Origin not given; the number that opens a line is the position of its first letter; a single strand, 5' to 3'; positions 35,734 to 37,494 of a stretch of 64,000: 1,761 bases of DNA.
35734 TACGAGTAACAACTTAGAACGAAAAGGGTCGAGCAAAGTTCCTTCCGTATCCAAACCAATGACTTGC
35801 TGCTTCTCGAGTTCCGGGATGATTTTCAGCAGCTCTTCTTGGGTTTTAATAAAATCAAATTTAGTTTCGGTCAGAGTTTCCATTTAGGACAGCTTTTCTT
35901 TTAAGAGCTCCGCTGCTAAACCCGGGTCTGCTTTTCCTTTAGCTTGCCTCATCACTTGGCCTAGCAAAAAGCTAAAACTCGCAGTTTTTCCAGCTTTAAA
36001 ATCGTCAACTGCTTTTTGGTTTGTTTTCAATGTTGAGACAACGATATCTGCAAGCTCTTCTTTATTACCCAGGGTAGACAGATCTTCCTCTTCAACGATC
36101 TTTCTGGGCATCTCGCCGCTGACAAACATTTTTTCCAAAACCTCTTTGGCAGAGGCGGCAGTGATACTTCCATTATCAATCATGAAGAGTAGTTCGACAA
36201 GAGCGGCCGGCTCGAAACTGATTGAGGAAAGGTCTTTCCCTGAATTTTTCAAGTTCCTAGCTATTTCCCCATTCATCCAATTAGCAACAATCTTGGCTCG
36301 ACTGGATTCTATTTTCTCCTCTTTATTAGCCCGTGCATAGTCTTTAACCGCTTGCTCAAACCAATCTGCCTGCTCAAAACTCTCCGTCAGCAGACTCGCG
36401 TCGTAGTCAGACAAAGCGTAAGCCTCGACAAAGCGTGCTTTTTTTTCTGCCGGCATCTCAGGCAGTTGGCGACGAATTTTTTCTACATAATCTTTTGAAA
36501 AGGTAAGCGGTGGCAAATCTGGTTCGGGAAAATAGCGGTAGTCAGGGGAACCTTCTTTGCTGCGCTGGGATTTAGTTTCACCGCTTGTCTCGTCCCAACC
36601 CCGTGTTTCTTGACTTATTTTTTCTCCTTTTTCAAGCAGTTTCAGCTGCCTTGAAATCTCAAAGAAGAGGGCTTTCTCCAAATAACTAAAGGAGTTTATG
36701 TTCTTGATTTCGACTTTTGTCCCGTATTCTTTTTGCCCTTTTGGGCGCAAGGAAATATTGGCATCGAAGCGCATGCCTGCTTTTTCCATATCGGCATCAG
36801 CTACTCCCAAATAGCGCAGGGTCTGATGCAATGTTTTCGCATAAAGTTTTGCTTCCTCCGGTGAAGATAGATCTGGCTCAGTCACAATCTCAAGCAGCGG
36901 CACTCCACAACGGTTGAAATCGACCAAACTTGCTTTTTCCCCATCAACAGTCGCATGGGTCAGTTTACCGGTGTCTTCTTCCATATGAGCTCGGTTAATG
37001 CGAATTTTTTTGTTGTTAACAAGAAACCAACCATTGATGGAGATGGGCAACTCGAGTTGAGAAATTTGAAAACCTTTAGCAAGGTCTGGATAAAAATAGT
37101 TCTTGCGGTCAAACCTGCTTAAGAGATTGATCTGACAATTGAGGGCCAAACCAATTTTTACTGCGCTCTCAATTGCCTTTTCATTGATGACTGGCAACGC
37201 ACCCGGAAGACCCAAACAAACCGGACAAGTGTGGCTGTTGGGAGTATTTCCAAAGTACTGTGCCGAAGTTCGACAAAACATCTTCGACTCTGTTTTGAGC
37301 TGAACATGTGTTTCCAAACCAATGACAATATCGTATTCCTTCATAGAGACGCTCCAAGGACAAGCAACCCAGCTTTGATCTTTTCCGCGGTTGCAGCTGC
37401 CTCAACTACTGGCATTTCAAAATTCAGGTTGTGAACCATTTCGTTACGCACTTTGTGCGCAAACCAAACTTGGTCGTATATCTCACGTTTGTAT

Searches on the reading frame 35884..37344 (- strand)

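Call 63: search_protein_families(library=pfam, proteins=[window:35884-37344:-], max_evalue=0.001)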
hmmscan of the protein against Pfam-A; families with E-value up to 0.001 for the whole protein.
window:35884-37344:- (486 aa): 2 families
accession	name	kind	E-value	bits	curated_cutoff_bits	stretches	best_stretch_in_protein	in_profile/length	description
PF02934.20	GatB_N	-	2.4e-114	381.6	23.4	1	6-288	1-277/277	GatB/GatE catalytic domain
PF02637.23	GatB_Yqey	-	9e-40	136.4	27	1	346-485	8-148/148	GatB domain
